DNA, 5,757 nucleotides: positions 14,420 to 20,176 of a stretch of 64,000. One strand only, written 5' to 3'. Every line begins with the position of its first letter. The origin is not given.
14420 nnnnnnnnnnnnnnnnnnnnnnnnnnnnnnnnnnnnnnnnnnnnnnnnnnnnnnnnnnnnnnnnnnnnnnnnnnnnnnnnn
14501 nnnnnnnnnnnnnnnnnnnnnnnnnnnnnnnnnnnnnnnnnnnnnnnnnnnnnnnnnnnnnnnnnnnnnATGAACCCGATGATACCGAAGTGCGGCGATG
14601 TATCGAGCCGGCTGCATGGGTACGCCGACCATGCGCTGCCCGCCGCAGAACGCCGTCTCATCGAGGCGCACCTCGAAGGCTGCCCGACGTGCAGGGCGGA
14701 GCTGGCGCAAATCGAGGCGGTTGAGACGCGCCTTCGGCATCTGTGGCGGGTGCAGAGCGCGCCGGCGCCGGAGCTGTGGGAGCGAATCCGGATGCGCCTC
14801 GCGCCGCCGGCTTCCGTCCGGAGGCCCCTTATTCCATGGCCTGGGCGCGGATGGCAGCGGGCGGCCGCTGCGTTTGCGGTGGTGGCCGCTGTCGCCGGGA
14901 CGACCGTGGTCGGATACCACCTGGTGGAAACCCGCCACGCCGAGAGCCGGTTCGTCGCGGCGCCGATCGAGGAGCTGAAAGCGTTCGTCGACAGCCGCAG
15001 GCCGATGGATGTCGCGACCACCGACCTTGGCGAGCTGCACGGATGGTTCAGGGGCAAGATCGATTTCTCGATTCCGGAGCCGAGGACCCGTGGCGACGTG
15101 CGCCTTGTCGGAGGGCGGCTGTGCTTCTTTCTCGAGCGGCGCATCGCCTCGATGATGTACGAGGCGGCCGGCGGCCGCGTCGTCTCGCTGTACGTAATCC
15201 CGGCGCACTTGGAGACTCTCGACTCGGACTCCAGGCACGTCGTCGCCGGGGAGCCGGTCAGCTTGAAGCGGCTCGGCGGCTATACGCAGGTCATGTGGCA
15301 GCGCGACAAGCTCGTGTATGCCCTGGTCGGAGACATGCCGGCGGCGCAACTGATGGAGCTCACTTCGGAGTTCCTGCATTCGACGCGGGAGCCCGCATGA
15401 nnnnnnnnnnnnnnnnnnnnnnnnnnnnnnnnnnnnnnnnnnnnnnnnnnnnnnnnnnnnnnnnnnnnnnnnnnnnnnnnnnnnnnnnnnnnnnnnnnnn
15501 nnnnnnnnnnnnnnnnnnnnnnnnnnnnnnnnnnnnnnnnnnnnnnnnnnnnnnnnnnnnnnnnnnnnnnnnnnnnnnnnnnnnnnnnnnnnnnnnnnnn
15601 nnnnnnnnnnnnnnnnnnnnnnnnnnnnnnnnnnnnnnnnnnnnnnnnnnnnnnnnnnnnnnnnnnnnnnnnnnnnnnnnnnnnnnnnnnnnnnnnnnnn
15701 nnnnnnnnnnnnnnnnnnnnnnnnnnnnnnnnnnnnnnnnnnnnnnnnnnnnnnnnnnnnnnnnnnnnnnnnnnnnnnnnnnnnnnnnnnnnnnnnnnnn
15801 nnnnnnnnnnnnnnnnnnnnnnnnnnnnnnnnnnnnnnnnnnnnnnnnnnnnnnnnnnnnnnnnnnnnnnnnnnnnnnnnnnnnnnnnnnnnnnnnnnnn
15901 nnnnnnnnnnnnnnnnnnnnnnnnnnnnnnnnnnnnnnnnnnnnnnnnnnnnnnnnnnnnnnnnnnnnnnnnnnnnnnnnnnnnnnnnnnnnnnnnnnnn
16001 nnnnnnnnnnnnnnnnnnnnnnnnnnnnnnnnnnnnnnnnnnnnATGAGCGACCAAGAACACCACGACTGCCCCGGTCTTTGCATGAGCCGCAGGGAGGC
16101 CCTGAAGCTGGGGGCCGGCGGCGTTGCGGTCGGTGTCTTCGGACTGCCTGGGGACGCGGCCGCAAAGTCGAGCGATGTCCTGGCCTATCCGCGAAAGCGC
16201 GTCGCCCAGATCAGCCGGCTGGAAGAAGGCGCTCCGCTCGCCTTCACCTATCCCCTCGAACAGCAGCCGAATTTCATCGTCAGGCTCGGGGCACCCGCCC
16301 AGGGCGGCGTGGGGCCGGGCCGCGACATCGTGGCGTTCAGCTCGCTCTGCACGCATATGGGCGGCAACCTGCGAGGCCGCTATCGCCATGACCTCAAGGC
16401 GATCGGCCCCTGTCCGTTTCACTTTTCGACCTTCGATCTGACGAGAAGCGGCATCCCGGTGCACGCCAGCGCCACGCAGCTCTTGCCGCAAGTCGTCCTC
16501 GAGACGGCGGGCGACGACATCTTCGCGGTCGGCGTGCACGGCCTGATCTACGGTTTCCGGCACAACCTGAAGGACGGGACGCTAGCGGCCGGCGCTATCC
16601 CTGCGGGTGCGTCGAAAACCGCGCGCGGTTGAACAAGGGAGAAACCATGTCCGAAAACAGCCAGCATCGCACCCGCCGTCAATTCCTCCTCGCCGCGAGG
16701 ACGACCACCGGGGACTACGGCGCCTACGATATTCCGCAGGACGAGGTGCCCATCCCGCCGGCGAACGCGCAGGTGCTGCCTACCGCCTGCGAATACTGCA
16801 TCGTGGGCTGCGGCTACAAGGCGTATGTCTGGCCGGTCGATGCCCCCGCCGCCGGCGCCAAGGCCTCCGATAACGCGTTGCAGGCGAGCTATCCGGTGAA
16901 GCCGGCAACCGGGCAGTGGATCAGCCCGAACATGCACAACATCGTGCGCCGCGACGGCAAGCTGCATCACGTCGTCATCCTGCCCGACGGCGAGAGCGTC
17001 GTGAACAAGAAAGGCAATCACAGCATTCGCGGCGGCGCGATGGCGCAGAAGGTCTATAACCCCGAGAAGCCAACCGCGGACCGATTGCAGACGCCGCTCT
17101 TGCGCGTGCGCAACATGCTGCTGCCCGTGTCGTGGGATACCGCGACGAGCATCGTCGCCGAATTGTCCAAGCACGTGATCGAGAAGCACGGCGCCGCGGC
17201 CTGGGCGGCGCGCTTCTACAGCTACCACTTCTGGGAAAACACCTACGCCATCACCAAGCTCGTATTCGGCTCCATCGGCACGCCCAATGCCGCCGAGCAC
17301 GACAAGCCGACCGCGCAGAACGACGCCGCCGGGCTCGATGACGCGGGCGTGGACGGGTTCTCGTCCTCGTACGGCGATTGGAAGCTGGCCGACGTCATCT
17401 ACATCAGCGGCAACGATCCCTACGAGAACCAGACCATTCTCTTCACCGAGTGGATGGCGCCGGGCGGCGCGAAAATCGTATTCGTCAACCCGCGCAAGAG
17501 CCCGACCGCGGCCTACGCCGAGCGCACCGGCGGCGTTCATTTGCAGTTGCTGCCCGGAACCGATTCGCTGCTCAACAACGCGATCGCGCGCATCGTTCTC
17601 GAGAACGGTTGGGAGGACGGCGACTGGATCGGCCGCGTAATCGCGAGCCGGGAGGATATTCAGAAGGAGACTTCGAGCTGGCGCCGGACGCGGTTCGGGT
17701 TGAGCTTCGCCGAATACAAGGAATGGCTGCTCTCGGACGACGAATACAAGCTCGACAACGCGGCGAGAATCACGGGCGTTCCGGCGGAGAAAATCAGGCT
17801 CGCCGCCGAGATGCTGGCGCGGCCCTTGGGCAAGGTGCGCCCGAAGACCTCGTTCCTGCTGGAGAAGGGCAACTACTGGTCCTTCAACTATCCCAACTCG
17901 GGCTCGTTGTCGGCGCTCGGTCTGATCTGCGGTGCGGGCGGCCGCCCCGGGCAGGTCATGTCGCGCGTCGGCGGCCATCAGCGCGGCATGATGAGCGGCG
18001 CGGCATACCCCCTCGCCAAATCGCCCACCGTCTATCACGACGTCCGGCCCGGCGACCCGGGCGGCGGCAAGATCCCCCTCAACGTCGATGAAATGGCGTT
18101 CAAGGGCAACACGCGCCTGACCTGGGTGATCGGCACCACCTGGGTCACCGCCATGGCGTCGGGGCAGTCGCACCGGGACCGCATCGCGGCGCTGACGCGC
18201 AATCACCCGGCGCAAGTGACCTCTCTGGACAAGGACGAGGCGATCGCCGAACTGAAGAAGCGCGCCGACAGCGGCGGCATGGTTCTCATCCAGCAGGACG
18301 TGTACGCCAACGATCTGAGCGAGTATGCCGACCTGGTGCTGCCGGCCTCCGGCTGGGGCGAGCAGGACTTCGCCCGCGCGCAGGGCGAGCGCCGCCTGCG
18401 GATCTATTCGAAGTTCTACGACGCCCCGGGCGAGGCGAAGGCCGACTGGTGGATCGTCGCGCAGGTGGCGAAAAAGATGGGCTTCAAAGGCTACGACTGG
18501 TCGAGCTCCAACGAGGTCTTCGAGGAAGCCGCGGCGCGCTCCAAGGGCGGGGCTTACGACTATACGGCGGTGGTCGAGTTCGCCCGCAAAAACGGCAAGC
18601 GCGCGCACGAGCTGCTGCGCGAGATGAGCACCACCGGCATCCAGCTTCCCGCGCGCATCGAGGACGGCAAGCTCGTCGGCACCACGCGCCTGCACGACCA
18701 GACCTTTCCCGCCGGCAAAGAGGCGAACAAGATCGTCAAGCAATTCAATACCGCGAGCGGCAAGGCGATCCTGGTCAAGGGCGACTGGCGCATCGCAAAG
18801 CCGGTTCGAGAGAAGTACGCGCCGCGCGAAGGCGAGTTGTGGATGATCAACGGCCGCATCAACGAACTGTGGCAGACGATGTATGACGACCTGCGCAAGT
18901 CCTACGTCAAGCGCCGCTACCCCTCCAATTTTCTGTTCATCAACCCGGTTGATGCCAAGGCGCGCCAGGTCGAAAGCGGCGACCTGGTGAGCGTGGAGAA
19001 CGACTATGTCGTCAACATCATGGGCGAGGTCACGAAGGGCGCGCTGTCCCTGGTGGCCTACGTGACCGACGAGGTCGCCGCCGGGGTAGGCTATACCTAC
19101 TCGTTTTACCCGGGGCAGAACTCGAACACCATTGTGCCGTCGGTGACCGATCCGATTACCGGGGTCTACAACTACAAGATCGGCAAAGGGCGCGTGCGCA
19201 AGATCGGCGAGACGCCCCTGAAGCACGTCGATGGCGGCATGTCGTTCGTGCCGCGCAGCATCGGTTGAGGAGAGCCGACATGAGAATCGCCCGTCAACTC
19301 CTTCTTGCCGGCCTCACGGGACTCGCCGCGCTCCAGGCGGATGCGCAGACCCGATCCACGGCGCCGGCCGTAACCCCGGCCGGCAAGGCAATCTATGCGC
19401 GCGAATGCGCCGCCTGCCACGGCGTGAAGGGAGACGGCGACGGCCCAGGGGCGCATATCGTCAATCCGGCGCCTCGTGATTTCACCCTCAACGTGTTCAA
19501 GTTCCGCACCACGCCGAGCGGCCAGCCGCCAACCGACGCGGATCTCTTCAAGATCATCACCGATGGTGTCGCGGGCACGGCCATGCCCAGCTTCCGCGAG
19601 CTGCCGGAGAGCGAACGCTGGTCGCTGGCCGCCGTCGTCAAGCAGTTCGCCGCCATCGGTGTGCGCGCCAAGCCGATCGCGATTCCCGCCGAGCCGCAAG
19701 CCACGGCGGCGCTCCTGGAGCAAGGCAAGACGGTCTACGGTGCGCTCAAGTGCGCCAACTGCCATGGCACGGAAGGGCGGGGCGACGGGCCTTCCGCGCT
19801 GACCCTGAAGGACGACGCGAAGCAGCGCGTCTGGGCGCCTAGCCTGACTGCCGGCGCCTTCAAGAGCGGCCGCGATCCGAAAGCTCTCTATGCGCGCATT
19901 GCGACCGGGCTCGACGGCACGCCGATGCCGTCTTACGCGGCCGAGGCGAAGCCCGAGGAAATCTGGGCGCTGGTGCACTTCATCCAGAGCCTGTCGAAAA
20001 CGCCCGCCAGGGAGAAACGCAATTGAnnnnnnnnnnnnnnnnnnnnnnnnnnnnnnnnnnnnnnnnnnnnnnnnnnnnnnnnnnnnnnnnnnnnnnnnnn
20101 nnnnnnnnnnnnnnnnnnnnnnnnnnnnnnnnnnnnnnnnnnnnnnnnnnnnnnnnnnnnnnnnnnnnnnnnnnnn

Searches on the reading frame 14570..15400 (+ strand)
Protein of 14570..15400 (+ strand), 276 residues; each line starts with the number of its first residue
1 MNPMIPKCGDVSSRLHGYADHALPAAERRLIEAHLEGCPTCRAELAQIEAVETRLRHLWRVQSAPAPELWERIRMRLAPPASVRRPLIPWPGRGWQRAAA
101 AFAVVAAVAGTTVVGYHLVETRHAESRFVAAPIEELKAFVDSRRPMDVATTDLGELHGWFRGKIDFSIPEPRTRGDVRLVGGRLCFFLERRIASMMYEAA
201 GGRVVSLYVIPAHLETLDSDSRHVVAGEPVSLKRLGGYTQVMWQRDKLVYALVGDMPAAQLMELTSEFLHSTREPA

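Call 12: search_protein_families(library=pfam, proteins=[window:14570-15400:+], max_evalue=0.001)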
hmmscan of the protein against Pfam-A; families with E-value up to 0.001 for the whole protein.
window:14570-15400:+ (276 aa): 1 family
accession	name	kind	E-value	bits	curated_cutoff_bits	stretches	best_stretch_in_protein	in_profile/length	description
PF13490.11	zf-HC2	-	1.3e-10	41.6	22.2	1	8-42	1-35/35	Putative zinc-finger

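Call 45: search_protein_families(library=ncbifam, proteins=[window:14570-15400:+], max_evalue=0.001)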
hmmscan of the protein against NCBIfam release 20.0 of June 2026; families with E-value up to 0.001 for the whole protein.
window:14570-15400:+ (276 aa): 5 families
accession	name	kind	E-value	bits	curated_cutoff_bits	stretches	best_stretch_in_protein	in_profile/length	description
NF052375.1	antisigma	equivalog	1.7e-15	57.7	100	1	15-131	2-123/217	anti-sigma factor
NF010501.0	PRK13920.1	subfamily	1e-08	35.1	225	1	13-132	6-119/213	putative anti-sigmaE protein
TIGR03988.1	antisig_RsrA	equivalog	2.4e-07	30.7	62.5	1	7-78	1-71/77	mycothiol system anti-sigma-R factor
TIGR02451.1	anti_sig_ChrR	subfamily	7.6e-05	22.6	124.5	1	13-73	6-65/216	ChrR family anti-sigma-E factor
NF052368.1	antisigmaE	subfamily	9.1e-05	22.2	50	1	6-48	2-44/48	anti-sigma factor family protein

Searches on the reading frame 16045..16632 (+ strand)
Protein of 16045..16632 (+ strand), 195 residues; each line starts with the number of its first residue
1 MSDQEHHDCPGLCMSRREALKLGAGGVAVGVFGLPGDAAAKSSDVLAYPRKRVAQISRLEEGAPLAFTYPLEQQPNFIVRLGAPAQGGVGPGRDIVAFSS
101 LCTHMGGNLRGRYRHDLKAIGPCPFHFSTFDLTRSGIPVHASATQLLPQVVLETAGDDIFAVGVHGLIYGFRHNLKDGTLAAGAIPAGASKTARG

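Call 12: search_protein_families(library=pfam, proteins=[window:16045-16632:+], max_evalue=0.001)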
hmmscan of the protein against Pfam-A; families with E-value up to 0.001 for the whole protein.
window:16045-16632:+ (195 aa): 1 family
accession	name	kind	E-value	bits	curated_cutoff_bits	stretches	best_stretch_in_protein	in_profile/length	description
PF00355.32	Rieske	-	2.9e-05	24.3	20.3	1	55-143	7-80/88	Rieske [2Fe-2S] domain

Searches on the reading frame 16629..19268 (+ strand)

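Call 12: search_protein_families(library=pfam, proteins=[window:16629-19268:+], max_evalue=0.001)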
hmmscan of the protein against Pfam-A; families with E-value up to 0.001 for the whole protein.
window:16629-19268:+ (879 aa): 3 families
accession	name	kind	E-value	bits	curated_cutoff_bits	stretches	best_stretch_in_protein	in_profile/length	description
PF18465.7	Rieske_3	-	6.6e-34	116.5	25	1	54-149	1-96/96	Rieske 3Fe-4S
PF00384.28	Molybdopterin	-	1.4e-27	97.1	24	1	152-616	1-353/353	Molybdopterin oxidoreductase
PF01568.27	Molydop_binding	-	1.1e-14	54.9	26.8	1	737-850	1-107/110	Molydopterin dinucleotide binding domain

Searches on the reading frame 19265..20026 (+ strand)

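Call 12: search_protein_families(library=pfam, proteins=[window:19265-20026:+], max_evalue=0.001)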
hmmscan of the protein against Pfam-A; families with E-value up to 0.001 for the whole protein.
window:19265-20026:+ (253 aa): 2 families
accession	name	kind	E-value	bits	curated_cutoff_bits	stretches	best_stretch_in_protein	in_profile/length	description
PF13442.11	Cytochrome_CBB3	-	9.9e-25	87.1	27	2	38-123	4-66/68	Cytochrome C oxidase, cbb3-type, subunit III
PF00034.26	Cytochrom_C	-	5.1e-24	85.8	21.3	2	152-244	2-90/90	Cytochrome c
